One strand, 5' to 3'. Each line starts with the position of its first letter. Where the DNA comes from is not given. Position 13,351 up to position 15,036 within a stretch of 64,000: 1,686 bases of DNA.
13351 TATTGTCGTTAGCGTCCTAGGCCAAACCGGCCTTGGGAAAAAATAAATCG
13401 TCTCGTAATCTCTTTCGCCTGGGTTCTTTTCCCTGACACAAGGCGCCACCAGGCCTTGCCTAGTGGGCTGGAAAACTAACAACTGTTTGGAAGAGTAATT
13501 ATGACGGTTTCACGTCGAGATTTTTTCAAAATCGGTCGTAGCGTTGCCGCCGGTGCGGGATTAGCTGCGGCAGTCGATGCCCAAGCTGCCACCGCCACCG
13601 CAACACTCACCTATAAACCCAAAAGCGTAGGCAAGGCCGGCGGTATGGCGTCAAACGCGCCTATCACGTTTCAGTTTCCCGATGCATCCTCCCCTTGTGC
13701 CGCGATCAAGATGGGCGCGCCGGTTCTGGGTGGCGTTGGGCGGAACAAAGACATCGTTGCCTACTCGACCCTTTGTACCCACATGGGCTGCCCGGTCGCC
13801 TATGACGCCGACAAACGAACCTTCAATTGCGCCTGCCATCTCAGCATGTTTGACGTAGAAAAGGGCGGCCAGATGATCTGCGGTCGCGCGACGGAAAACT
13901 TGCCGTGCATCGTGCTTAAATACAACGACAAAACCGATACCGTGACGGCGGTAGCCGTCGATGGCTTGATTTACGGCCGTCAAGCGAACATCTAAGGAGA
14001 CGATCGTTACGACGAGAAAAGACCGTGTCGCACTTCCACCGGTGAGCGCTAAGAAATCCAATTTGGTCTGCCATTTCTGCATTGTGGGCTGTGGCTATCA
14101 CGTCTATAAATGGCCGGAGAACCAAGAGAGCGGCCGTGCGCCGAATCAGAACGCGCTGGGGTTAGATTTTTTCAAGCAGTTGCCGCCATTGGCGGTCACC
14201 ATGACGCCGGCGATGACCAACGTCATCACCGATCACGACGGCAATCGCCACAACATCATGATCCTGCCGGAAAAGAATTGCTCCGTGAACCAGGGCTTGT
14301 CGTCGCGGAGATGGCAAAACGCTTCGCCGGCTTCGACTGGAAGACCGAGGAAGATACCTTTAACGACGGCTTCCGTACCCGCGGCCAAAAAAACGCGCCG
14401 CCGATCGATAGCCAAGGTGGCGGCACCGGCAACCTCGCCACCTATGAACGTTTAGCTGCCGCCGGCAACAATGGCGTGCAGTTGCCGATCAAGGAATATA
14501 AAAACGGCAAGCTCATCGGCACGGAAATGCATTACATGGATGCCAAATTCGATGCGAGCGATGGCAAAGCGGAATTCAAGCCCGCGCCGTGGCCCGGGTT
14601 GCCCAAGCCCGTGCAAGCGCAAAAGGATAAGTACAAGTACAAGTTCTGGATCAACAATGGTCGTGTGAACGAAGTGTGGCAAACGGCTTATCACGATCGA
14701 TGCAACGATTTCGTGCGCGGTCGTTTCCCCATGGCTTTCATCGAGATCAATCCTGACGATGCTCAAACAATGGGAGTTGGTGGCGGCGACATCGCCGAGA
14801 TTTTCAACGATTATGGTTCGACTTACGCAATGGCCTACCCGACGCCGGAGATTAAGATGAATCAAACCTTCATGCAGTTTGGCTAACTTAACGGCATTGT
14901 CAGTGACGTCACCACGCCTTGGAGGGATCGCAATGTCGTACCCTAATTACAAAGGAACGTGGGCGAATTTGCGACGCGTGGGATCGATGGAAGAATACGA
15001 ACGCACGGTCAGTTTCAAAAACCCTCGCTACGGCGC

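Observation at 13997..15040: Arsenite oxidase large subunit reduced to a multi-lesion pseudogene beside an intact aioB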

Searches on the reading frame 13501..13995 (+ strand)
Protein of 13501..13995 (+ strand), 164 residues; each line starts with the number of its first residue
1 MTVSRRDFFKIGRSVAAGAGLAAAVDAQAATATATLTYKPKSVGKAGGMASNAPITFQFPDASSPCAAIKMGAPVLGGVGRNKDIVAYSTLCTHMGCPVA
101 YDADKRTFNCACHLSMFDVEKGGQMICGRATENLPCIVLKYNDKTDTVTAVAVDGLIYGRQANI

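Call 9: search_protein_families(library=pfam, proteins=[window:13501-13995:+])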
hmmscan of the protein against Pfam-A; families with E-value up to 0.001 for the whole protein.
window:13501-13995:+ (164 aa): 1 family
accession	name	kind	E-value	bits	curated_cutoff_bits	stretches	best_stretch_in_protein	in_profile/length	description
PF00355.32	Rieske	-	6.8e-09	36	20.3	1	81-136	32-86/88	Rieske [2Fe-2S] domain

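Call 11: find_encoding_contigs(protein=window:13501-13995:+, flank=6000, max_places=10)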
Protein window:13501-13995:+ (164 aa): 1 contig read that carries it; 1 place shown.
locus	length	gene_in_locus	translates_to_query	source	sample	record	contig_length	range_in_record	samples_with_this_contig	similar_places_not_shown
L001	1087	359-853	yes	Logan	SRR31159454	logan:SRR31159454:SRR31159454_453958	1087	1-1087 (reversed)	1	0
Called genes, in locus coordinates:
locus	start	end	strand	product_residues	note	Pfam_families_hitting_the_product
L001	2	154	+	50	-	?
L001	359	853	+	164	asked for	PF00355:Rieske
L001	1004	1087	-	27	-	?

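Call 12: find_related_loci(query=window:13501-13992:+, collection=genome_contigs, flank=10000)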
Query window:13501-13992:+ (164 aa) in genome_contigs; peptide patterns used: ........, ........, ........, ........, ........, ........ (x = any residue, [..] = any of these).
600 stretches matched a pattern (row limit reached: there are more); 456 encode a relative of the query (tblastn E <= 1e-3); the best 80 are kept; 80 distinct loci.
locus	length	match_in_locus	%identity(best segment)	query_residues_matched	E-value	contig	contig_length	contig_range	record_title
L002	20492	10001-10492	88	1-164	6e-95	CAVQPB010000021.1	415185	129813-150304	MAG: uncultured proteobacterium isolate MFD04651.bin.1.182 genome assembly, contig: contig_4080, whole genome shotgun se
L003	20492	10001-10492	84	1-164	4e-90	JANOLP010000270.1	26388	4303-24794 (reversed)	MAG: Pseudomonadota bacterium isolate VAR_45_metabat_272 VAR_45_k141_1406978, whole genome shotgun sequence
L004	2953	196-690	68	3-164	6e-68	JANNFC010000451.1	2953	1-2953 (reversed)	MAG: Betaproteobacteria bacterium isolate OTE_75_metabat_334 OTE_75_k141_3401411, whole genome shotgun sequence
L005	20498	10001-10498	67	3-164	4e-65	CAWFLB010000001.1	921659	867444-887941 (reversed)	MAG: uncultured beta proteobacterium isolate MFD06298.bin.2.64 genome assembly, contig: contig_14042, whole genome shotg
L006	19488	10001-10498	60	3-164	3e-64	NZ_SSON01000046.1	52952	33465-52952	Pseudomonas sp. BN102 748, whole genome shotgun sequence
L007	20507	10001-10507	58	2-164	3e-64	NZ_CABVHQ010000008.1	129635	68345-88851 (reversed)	Pseudomonas fluorescens isolate PS691, whole genome shotgun sequence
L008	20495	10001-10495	61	3-164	1e-63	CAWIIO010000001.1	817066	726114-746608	MAG: uncultured beta proteobacterium isolate MFD04944.bin.1.137 genome assembly, contig: contig_10414, whole genome shot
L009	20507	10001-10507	58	2-164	2e-62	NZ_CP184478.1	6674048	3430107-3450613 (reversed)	Pseudomonas sp. ABY48 chromosome, complete genome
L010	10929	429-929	62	1-164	2e-62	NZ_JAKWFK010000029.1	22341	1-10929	Trinickia sp. Y13 NODE_29_length_22341_cov_40.669938, whole genome shotgun sequence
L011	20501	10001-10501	59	2-164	2e-62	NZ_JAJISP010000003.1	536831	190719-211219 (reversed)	Pseudomonas sp. MMS21 TM103 contig3, whole genome shotgun sequence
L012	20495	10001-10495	60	3-164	6e-62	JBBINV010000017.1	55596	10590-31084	MAG: Betaproteobacteria bacterium isolate FAS170219_bin_264 NODE_278_length_55596_cov_8.682343, whole genome shotgun seq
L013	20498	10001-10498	59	1-164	5e-62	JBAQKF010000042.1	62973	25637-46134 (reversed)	MAG: Usitatibacter sp. isolate MFD06153_ilm_asm_bin19 k127_255520, whole genome shotgun sequence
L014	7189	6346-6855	59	3-164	1e-61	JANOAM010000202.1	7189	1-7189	MAG: Betaproteobacteria bacterium isolate VAR_18_metabat_304 VAR_18_k141_612138, whole genome shotgun sequence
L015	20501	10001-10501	57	2-164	3e-61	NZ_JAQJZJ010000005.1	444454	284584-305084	Pseudomonas aestuarii strain SA3-5 sequence05, whole genome shotgun sequence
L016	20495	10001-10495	62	3-164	3e-61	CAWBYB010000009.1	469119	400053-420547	MAG: uncultured beta proteobacterium isolate MFD05442.bin.2.174 genome assembly, contig: contig_5816, whole genome shotg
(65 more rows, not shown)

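Call 25: find_related_loci(query=window:13501-13992:+, collection=metagenome_contigs, flank=6000)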
Query window:13501-13992:+ (164 aa) in metagenome_contigs; peptide patterns used: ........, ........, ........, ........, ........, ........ (x = any residue, [..] = any of these).
600 stretches matched a pattern (row limit reached: there are more); 442 encode a relative of the query (tblastn E <= 1e-3); the best 80 are kept; 80 distinct loci.
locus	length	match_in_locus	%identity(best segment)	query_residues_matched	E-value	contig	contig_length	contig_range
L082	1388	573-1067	69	1-164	6e-75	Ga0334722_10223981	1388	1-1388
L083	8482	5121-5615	67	3-164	7e-67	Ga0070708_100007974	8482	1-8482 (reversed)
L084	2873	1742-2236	66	3-164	8e-67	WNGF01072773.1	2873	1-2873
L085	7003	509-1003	64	3-164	5e-66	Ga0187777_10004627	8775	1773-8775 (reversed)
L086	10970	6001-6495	61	3-164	5e-66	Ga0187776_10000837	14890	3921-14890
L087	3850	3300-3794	63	3-164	2e-65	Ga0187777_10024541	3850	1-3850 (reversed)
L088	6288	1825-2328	61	3-164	1e-65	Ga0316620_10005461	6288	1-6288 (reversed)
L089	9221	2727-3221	62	3-164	8e-65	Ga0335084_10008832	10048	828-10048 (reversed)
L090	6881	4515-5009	62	3-164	8e-65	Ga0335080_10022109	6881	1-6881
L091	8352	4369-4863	64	3-164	1e-64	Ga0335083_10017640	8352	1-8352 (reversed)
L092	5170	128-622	64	3-164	1e-64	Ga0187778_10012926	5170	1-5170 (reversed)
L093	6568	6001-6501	59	3-164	3e-64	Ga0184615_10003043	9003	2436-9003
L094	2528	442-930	64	3-163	4e-65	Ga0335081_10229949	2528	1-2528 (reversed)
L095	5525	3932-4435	60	3-164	2e-64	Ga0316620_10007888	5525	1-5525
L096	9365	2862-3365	60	3-164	6e-64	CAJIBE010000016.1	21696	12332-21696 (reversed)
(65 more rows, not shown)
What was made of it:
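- Tried and rejected: A scan of JGI metagenome contigs with AioB found nothing closer than 69% identity (call 25).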

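Call 32: search_solved_structures(query=window:13501-13992:+, show_alignments=2)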
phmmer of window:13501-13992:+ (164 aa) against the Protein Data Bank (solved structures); distinct sequences matched with E-value up to 0.001: 42.
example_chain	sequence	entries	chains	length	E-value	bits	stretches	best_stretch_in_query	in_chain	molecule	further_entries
8cff_B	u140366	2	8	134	2.9e-54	186.3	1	34-164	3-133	Arsenite oxidase subunit AioB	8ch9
8cgs_B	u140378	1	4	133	3.5e-54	186.1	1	34-164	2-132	AioB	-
1g8k_B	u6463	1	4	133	1.4e-52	180.8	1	34-164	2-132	ARSENITE OXIDASE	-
1g8j_B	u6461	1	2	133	7.3e-52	178.5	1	34-164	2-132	ARSENITE OXIDASE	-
8rtl_D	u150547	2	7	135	3.5e-51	176.3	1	34-164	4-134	Arsenite oxidase subunit AioB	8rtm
8rtl_B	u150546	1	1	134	4.1e-51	176.1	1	34-164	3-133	Arsenite oxidase subunit AioB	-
8r3a_B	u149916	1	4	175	1.7e-40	141.6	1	3-164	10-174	Arsenite oxidase small subunit AioB Rieske [2Fe-2S] cluster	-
4aay_B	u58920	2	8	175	3.3e-37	130.9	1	3-164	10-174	AROB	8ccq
8ed4_B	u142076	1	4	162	3.6e-33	117.8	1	29-164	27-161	AroB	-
5nqd_B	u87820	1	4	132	4.6e-32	114.2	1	38-164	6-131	Arsenite oxidase small subunit AioB Rieske [2Fe-2S] cluster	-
1jm1_A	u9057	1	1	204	6.6e-09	39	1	75-154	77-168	Rieske iron-sulfur protein soxF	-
3fou_A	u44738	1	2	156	1.1e-08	38.3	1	83-143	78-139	Quinol-cytochrome c reductase, Rieske iron-sulfur subunit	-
1nyk_A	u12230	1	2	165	1.1e-08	38.3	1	83-143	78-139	Rieske iron-sulfur protein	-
7q21_A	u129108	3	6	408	4.5e-08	36.3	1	84-142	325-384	Cytochrome bc1 complex Rieske iron-sulfur subunit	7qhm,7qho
2zt9_D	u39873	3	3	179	4.9e-06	29.7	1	88-140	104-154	Cytochrome b6-f complex iron-sulfur subunit 1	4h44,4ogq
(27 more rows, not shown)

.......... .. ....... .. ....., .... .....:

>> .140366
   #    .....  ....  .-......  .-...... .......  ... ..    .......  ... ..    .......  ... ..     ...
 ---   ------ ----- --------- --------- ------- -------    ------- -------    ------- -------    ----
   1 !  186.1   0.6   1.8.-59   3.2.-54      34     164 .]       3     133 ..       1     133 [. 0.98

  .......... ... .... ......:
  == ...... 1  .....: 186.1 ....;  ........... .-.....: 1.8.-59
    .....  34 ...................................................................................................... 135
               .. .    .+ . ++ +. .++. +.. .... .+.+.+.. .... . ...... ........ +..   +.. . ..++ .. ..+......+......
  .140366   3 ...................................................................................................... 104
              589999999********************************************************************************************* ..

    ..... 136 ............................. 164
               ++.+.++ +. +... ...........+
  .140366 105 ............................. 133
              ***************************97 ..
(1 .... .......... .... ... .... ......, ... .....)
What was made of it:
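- On AioB, arsenite oxidase Rieske small subunit (TIGR02694): PDB AioB match at E=3e-54 (call 32).
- Closest known: Arsenite oxidase AioBA of Alcaligenes faecalis. Same: AioB aligns over residues 34-164 at E=3e-54 (call 32).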

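Call 62: search_protein_families(library=ncbifam, proteins=[window:13501-13992:+, L003:10506-12986:+])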
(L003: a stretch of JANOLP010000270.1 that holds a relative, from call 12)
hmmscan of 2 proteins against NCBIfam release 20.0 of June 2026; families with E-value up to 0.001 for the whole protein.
window:13501-13992:+ (164 aa): 7 families
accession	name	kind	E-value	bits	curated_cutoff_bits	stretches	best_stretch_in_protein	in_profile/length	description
TIGR02694.1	arsenite_ox_S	equivalog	9.1e-56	187.3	95.65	1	35-164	1-129/129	arsenate reductase (azurin) small subunit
NF050121.1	bc1_QcrA_actin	exception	5.6e-15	55.7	275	1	83-143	238-299/319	cytochrome bc1 complex Rieske iron-sulfur subunit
TIGR03171.1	soxL2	equivalog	2.7e-12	46.3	582.1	2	108-155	233-280/321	Rieske iron-sulfur protein SoxL2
NF010001.0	PRK13474.1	subfamily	4.7e-08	32.5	154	1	89-144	104-157/178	cytochrome b6-f complex iron-sulfur subunit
NF045928.1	Cytb6fFeSPetC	equivalog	8.2e-08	31.8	250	1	88-143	104-157/179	cytochrome b6-f complex iron-sulfur subunit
TIGR01416.1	Rieske_proteo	equivalog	3.5e-07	30.4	97.4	1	84-146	108-172/176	ubiquinol-cytochrome c reductase iron-sulfur subunit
NF041174.1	SDX_Thmprot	equivalog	5.6e-05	23.3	170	1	82-126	33-77/109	sulredoxin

L003:10506-12986:+ (827 aa): 21 families
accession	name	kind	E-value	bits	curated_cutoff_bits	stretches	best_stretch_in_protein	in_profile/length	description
TIGR02693.1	arsenite_ox_L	equivalog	0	1293.6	359.05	1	7-808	1-806/806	arsenate reductase (azurin) large subunit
TIGR01591.1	Fdh-alpha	equivalog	9.6e-57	192.5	666.25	2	84-581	22-483/672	formate dehydrogenase subunit alpha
NF047855.1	AssmNtatRedNasC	equivalog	6.9e-36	123.8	1100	2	74-427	37-352/708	assimilatory nitrate reductase catalytic subunit NasC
NF041323.1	Nitr_red_NasA_Halo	equivalog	4.1e-21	75.2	1000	1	89-600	26-494/673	assimilatory nitrate reductase NasA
NF010055.0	PRK13532.1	equivalog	1.3e-20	73.3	904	3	88-334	70-292/830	nitrate reductase catalytic subunit NapA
TIGR01706.1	NAPA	equivalog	2.5e-20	72.4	930.55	3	88-334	70-292/830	periplasmic nitrate reductase subunit alpha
TIGR01553.1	formate-DH-alph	equivalog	6.9e-17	60.5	814.2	1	12-375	39-344/1009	formate dehydrogenase-N subunit alpha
TIGR00509.1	bisC_fam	subfamily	2.8e-16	58.9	1017.55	1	126-366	65-299/772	molybdopterin guanine dinucleotide-containing S/N-oxide reductase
TIGR01701.1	Fdhalpha-like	subfamily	6.2e-15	54.4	582.15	1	208-425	181-393/744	FdhF/YdeP family oxidoreductase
TIGR02166.1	dmsA_ynfE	subfamily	1.6e-14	52.9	777.7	1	132-368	120-336/794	DMSO/selenate family reductase complex A subunit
NF012032.0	PRK15488.1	equivalog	2e-13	49.3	694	1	84-369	67-318/759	thiosulfate reductase PhsA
TIGR03479.1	DMSO_red_II_alp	subfamily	1.2e-07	30.2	984.75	1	727-777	811-861/913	molybdopterin-dependent oxidoreductase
NF011682.0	PRK15102.1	equivalog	1.6e-07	29.8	909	0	271-341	257-320/829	trimethylamine-N-oxide reductase TorA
NF041513.1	formate_DH_Act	exception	4.9e-07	27.9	1400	0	270-333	240-295/1067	formate dehydrogenase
TIGR02164.1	torA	equivalog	1.8e-06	26.4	1465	0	711-760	698-742/824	trimethylamine-N-oxide reductase TorA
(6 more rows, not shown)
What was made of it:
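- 13501..13995 (+): aioB (arsenite oxidase Rieske small subunit): the ORF is open but unconstrained, a relic in waiting. Scores 187 bits against TIGR02694 (call 62).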

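Call 63: search_protein_families(library=pfam, proteins=[L003:10506-12986:+])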
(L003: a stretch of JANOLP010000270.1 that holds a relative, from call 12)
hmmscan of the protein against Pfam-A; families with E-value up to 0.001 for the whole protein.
L003:10506-12986:+ (827 aa): 3 families
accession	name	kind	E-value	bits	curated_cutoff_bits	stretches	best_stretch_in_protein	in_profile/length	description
PF18465.7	Rieske_3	-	7.5e-38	129.1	25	1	22-114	1-93/96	Rieske 3Fe-4S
PF00384.28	Molybdopterin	-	1.6e-26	93.6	24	1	120-574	1-352/353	Molybdopterin oxidoreductase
PF01568.27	Molydop_binding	-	9.7e-16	58.2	26.8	1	697-799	1-107/110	Molydopterin dinucleotide binding domain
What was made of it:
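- On AioA, arsenite oxidase large subunit (TIGR02693; DMSO reductase superfamily): The window's fragments hit only PF18465 and PF01568 (call 63).
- Checked: The deletion removes all of PF00384, which spans residues 120-574 in L003 (call 63).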

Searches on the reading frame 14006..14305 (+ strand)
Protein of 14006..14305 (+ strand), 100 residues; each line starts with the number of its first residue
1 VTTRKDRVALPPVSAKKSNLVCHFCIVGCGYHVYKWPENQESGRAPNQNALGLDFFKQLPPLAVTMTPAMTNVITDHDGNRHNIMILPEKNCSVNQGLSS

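Call 62: search_protein_families(library=ncbifam, proteins=[window:14006-14305:+])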
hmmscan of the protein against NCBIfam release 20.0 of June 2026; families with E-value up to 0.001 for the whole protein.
window:14006-14305:+ (100 aa): 1 family
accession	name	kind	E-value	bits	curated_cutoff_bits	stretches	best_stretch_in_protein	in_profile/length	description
TIGR02693.1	arsenite_ox_L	equivalog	1.4e-40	139.1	359.05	1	7-100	1-95/806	arsenate reductase (azurin) large subunit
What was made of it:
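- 14006..14304 (+): aioA remnant, 5' fragment (codons 1-~100, 3Fe-4S domain, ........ retained). TIGR02693 positions 1-95 of 806 (call 62).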

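Call 63: search_protein_families(library=pfam, proteins=[window:14006-14305:+])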
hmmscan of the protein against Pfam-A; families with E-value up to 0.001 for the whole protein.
window:14006-14305:+ (100 aa): 1 family
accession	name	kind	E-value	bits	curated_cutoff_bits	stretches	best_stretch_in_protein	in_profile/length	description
PF18465.7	Rieske_3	-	1.6e-31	108.8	25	1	22-100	1-79/96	Rieske 3Fe-4S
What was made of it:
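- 14006..14304 (+): PF18465 Rieske_3 positions 1-79 of 96 (call 63).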

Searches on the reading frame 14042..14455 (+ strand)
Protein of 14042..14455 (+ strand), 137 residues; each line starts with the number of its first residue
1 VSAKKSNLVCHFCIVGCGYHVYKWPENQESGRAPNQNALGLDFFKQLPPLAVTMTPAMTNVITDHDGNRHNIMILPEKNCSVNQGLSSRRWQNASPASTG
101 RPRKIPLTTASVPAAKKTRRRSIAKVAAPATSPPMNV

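Call 23: find_encoding_contigs(protein=window:14042-14455:+, flank=5000, max_places=10)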
Protein window:14042-14455:+ (137 aa): no gene with exactly this product is on record in the collection.

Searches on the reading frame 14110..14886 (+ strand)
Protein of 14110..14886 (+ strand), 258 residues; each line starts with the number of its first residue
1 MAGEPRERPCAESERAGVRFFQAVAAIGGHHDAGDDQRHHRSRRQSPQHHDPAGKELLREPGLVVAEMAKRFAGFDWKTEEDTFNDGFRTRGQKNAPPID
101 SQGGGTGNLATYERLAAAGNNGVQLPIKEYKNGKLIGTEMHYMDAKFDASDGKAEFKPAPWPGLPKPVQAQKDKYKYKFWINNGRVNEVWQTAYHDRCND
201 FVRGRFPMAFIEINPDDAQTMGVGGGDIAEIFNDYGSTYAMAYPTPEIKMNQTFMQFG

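Call 21: find_encoding_contigs(protein=window:14110-14886:+, flank=5000, max_places=10)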
Protein window:14110-14886:+ (258 aa): no gene with exactly this product is on record in the collection.
